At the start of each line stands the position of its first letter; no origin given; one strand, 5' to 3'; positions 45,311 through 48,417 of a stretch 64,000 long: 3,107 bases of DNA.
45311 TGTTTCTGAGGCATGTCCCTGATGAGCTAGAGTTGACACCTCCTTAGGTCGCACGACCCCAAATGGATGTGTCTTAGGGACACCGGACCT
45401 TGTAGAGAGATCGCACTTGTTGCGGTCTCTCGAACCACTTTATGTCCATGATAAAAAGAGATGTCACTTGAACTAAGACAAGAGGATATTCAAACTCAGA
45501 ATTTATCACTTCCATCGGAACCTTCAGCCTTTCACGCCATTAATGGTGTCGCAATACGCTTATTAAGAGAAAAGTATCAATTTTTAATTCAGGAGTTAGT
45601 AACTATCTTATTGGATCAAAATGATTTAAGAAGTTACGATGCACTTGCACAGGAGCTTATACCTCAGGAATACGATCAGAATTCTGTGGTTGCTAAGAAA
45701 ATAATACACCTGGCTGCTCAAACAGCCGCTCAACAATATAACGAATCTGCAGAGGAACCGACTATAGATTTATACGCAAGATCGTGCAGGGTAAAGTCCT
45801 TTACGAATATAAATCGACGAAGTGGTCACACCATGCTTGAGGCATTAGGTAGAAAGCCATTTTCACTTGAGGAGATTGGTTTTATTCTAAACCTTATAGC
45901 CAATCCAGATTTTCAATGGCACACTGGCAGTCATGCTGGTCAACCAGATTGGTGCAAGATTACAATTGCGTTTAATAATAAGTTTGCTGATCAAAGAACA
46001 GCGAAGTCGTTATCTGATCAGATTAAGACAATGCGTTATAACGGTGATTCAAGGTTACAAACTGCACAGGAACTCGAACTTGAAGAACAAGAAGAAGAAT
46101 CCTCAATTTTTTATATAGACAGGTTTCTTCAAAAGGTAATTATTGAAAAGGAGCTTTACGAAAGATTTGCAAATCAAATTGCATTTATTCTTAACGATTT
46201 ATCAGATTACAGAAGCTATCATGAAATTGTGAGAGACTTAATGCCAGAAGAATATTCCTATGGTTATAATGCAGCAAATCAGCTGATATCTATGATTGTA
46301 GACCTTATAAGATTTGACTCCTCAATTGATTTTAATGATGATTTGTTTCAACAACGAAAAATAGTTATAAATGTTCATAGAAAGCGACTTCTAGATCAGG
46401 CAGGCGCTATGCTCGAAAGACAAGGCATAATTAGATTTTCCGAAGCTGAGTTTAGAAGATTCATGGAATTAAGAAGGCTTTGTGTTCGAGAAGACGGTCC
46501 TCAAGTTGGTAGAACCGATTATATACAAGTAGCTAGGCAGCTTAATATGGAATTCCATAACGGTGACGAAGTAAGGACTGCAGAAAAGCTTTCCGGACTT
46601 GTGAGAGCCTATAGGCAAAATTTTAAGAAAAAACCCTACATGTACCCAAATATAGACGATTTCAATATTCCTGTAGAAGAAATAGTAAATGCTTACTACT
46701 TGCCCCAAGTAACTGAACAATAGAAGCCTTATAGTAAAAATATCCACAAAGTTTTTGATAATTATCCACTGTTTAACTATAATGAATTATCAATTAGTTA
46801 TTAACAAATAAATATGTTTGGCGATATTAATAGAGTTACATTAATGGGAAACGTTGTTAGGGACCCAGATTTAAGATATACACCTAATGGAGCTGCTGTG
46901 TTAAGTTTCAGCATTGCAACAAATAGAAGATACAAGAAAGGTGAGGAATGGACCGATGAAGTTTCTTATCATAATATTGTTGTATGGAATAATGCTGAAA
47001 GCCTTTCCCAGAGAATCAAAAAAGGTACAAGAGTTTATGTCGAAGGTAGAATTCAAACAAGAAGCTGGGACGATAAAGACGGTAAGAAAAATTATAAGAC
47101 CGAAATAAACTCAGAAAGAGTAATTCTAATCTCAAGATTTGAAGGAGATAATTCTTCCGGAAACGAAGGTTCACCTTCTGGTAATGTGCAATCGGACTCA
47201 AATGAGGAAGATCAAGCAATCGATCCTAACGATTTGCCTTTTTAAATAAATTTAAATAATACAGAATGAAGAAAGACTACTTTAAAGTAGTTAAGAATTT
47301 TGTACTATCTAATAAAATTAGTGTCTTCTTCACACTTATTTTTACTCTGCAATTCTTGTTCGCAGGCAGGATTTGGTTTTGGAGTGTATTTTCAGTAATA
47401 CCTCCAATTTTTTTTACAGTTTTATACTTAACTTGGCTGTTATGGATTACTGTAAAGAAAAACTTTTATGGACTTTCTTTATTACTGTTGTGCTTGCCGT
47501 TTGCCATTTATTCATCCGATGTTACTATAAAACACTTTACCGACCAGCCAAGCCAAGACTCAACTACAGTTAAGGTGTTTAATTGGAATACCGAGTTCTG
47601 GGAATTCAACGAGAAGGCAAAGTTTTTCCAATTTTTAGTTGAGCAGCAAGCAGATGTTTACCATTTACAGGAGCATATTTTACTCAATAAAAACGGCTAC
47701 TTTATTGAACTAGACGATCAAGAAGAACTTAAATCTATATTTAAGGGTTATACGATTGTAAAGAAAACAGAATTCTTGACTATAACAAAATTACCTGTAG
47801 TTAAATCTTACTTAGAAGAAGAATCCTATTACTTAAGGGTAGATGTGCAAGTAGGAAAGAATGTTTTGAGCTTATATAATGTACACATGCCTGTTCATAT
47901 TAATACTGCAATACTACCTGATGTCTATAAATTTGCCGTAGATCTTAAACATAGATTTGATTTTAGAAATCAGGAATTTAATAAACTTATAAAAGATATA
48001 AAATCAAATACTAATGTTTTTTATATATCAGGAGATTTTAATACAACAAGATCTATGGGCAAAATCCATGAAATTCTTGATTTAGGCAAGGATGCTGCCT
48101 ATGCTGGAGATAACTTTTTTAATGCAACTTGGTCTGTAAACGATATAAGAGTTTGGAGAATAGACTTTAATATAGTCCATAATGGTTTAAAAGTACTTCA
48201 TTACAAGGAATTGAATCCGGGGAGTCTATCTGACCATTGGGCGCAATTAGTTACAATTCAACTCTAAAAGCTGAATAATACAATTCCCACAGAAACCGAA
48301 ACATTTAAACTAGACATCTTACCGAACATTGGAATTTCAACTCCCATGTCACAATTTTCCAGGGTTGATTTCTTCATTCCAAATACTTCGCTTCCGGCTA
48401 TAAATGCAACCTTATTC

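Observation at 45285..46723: Structured GC-rich leader of about 170 nt preceding a 420-aa protein with an internal duplication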

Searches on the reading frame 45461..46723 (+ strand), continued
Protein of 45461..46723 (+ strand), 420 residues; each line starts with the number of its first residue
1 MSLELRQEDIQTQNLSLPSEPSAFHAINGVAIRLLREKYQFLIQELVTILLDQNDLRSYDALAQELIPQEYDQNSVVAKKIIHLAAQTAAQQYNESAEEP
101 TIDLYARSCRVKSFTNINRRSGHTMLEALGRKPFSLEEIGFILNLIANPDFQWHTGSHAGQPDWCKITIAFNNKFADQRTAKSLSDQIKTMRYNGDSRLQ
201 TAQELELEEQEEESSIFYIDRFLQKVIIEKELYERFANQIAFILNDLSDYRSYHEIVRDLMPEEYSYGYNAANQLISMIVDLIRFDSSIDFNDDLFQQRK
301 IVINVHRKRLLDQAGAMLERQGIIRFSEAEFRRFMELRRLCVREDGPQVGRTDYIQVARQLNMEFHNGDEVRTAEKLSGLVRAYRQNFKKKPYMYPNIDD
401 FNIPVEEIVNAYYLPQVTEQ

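Call 71: find_encoding_contigs(protein=P0012, flank=3000, max_places=2)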
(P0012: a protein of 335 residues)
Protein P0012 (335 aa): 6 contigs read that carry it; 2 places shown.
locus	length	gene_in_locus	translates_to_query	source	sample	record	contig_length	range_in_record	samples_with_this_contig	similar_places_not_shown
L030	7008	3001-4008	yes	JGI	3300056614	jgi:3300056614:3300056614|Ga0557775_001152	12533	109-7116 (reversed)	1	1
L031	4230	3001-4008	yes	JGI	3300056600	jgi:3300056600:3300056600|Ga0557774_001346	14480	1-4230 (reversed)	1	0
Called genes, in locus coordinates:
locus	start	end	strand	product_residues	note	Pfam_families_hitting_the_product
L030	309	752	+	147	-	-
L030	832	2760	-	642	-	PF02810:SEC-C (weak)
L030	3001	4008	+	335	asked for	-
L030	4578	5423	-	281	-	PF21302:Zn_ribbon_RlmA, PF13489:Methyltransf_23 (weak), PF13679:Methyltransf_32 (weak), PF13847:Methyltransf_31, PF08241:Methyltransf_11, PF08242:Methyltransf_12 (weak), PF13649:Methyltransf_25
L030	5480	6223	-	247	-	-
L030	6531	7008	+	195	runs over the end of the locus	?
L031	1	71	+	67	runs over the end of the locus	-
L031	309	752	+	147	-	-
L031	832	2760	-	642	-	PF02810:SEC-C (weak)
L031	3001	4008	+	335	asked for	-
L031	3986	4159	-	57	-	-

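Call 72: find_encoding_contigs(protein=P0026, flank=3000, max_places=2)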
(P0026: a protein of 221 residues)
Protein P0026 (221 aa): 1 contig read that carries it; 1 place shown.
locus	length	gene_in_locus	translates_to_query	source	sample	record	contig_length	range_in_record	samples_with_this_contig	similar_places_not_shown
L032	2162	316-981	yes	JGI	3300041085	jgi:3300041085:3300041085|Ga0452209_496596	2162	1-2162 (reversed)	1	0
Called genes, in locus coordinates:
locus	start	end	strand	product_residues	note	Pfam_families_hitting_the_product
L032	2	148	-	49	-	?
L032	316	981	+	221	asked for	-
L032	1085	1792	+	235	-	PF01209:Ubie_methyltran, PF05401:NodS, PF13489:Methyltransf_23, PF13649:Methyltransf_25, PF13847:Methyltransf_31, PF08241:Methyltransf_11, PF08242:Methyltransf_12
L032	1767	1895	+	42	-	-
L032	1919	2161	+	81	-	?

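Call 93: find_encoding_contigs(protein=P0008, flank=4000, max_places=4)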
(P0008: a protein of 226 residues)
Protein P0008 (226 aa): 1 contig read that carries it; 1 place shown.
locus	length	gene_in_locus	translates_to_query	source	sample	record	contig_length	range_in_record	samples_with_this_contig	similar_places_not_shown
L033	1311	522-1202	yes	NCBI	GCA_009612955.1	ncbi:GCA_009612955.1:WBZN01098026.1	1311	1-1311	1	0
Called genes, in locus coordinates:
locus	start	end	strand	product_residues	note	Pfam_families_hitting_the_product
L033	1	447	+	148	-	?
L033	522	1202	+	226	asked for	-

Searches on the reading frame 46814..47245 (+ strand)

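Call 10: search_protein_families(library=pfam, proteins=[window:46814-47245:+], max_evalue=0.1)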
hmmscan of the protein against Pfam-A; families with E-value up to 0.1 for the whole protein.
window:46814-47245:+ (143 aa): 3 families
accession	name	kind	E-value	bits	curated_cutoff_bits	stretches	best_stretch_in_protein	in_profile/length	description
PF00436.31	SSB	-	5.2e-37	126.5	26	1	5-103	1-101/104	Single-strand binding protein family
PF22657.2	SSB_1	-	0.00011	22.7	27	1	6-84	1-79/91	Another single-strand binding protein family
PF01336.31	tRNA_anti-codon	-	0.00012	22.4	27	1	54-98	30-67/75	OB-fold nucleic acid binding domain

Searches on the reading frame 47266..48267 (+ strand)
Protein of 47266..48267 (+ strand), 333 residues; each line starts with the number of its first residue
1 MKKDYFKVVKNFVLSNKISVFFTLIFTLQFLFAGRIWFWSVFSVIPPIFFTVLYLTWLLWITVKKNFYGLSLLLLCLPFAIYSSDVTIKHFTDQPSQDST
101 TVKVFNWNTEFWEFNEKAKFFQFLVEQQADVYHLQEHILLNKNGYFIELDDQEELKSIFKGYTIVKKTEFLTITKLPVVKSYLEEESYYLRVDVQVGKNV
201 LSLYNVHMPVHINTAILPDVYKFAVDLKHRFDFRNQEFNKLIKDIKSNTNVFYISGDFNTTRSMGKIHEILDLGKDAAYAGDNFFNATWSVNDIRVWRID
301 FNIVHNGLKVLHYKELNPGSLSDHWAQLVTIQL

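Call 10: search_protein_families(library=pfam, proteins=[window:47266-48267:+], max_evalue=0.1)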
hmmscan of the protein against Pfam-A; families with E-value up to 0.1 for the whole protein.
window:47266-48267:+ (333 aa): 1 family
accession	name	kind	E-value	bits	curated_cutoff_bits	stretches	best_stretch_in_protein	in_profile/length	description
PF03372.29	Exo_endo_phos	-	1.1e-05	25.8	24.5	1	229-324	125-225/225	Endonuclease/Exonuclease/phosphatase family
